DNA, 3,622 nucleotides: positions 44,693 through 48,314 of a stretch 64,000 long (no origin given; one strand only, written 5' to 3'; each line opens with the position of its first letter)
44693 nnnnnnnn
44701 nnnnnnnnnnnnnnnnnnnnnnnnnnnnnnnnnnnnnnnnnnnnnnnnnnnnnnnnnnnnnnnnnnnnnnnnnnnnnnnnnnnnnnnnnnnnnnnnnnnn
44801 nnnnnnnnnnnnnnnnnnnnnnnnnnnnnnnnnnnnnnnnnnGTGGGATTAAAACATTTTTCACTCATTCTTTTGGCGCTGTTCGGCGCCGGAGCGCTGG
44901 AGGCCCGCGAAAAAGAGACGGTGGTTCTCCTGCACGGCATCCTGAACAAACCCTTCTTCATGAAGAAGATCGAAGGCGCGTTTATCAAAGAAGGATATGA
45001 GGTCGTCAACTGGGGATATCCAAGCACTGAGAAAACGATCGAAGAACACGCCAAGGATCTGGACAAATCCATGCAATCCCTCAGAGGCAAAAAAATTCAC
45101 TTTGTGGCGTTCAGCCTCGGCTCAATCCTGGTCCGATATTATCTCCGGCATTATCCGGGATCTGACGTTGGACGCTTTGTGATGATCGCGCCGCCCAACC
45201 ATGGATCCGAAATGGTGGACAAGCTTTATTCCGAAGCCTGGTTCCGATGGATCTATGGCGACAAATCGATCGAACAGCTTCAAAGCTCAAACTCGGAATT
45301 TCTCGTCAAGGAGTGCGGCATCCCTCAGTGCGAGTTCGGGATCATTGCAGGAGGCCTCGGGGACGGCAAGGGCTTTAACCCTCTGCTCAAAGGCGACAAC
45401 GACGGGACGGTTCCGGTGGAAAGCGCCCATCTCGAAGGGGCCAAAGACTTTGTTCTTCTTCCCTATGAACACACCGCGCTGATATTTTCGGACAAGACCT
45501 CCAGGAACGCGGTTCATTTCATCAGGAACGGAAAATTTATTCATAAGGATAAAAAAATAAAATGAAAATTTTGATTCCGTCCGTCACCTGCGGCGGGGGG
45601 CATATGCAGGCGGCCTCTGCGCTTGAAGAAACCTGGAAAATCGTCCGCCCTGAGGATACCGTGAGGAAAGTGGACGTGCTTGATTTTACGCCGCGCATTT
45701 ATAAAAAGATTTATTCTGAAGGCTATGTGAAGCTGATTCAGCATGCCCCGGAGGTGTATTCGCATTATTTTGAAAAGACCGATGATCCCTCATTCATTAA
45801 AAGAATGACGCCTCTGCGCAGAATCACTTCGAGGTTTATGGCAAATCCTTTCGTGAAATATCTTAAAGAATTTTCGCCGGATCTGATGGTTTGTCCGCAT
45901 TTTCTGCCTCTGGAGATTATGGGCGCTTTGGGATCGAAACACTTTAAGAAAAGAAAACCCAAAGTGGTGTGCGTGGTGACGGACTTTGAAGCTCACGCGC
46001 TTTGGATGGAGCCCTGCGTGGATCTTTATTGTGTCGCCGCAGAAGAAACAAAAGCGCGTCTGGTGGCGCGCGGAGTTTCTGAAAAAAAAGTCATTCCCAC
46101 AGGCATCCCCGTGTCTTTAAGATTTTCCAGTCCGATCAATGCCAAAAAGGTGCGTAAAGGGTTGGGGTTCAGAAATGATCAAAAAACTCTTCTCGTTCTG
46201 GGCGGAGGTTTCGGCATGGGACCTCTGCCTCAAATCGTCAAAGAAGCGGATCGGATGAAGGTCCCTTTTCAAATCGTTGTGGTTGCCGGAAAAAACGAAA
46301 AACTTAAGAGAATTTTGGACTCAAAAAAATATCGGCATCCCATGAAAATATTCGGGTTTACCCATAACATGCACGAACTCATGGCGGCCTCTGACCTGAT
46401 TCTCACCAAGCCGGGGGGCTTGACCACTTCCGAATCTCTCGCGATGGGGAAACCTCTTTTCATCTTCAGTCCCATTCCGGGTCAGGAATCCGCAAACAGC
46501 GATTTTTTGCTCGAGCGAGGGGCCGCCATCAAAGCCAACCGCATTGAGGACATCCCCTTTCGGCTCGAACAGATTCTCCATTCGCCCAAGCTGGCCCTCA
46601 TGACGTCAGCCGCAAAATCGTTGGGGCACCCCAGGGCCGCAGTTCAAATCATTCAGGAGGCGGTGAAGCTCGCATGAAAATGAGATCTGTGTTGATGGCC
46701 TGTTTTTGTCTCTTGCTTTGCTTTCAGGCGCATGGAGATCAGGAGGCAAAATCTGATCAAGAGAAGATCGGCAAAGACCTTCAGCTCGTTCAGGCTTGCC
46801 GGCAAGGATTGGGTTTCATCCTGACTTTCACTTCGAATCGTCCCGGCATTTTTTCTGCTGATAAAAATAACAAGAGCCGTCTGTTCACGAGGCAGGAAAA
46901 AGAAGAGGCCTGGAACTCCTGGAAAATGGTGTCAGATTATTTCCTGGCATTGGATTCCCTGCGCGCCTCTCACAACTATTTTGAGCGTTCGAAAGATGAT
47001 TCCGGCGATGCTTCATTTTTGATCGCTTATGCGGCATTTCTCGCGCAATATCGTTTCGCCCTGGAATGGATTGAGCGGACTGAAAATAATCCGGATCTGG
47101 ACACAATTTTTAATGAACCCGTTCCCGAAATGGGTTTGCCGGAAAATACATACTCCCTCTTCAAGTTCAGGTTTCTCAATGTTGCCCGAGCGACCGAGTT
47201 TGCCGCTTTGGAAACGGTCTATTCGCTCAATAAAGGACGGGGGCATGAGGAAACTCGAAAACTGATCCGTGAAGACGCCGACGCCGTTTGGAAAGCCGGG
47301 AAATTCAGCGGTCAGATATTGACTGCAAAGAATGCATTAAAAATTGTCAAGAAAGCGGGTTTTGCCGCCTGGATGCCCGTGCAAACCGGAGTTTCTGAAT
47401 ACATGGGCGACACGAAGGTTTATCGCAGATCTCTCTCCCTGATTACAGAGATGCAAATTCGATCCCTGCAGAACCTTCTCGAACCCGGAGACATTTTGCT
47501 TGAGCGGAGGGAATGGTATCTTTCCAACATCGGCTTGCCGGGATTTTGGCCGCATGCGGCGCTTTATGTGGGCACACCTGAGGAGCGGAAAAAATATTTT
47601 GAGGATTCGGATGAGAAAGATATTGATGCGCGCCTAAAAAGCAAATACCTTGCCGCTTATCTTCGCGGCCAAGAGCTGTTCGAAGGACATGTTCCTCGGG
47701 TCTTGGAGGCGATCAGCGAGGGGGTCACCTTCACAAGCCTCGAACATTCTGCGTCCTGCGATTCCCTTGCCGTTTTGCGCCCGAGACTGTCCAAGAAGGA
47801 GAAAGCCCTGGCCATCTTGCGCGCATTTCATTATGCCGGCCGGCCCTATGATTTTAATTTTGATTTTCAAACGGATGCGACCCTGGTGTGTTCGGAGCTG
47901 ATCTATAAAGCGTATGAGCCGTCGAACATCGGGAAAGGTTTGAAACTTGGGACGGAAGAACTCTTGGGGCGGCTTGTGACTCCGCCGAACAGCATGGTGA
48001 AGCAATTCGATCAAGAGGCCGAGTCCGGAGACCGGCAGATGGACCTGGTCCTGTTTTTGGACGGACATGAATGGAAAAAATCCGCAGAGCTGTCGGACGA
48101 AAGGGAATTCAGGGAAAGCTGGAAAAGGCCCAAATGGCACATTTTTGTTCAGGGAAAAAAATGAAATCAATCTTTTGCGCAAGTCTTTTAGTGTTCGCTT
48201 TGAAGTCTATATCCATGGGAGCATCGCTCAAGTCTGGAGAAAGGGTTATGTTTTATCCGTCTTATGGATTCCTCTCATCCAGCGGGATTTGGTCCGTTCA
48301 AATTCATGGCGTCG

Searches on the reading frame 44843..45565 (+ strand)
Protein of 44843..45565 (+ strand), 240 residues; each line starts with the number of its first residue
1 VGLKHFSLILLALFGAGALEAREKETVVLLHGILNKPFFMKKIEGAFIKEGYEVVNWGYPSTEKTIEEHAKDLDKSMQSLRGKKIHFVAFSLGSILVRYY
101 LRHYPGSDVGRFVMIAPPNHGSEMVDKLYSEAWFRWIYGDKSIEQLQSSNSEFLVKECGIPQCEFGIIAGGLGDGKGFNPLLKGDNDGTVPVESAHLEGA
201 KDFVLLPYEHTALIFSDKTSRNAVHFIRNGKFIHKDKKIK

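Call 65: search_protein_families(library=pfam, proteins=[window:44843-45565:+], max_evalue=0.00001)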
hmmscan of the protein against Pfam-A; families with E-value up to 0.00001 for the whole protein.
window:44843-45565:+ (240 aa): 1 family
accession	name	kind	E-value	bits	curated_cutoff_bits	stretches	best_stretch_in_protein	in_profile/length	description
PF00561.26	Abhydrolase_1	-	3.3e-08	33.9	25.8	1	65-139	51-130/245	alpha/beta hydrolase fold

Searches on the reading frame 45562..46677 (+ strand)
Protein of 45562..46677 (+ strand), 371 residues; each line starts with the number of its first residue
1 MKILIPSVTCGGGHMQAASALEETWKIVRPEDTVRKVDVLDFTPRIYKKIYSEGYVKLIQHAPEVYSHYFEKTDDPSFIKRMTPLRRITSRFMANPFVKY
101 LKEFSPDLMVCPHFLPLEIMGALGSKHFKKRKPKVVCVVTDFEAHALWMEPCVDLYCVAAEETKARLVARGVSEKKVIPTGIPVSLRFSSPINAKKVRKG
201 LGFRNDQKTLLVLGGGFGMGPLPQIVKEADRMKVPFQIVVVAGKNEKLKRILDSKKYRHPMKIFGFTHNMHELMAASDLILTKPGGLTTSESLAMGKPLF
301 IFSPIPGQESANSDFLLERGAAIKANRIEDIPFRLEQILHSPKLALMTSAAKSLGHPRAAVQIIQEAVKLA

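Call 65: search_protein_families(library=pfam, proteins=[window:45562-46677:+], max_evalue=0.00001)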
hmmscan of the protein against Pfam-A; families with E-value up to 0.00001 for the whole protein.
window:45562-46677:+ (371 aa): 3 families
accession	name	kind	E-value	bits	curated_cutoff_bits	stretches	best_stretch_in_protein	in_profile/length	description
PF06925.17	MGDG_synth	-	6.3e-28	98.4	25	1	14-184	1-169/169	Monogalactosyldiacylglycerol (MGDG) synthase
PF04101.22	Glyco_tran_28_C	-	6.7e-12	46.2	22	1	209-339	1-137/166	Glycosyltransferase family 28 C-terminal domain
PF00534.26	Glycos_transf_1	-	2.9e-09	37.1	26.4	1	196-346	4-163/172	Glycosyl transferases group 1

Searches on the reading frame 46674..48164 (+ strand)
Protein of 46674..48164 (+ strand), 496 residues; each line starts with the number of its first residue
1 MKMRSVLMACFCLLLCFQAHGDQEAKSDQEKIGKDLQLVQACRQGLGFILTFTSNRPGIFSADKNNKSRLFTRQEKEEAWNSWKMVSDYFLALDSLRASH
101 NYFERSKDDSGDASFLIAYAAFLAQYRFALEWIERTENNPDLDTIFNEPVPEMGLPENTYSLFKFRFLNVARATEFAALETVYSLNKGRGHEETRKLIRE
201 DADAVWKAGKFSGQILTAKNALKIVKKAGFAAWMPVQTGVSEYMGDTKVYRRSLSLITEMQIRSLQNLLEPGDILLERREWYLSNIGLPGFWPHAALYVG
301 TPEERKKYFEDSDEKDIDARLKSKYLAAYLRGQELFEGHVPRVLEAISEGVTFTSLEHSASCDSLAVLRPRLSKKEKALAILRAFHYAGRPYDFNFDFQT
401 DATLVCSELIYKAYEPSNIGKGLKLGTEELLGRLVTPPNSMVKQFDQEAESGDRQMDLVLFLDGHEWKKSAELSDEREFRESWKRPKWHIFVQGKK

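Call 65: search_protein_families(library=pfam, proteins=[window:46674-48164:+], max_evalue=0.00001)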
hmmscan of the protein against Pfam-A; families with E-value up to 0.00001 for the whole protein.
window:46674-48164:+ (496 aa): 1 family
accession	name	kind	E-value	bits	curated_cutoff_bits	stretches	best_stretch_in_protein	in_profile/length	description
PF05708.18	Peptidase_C92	-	1.2e-15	58.4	27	1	269-442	2-143/166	Permuted papain-like amidase enzyme, YaeF/YiiX, C92 family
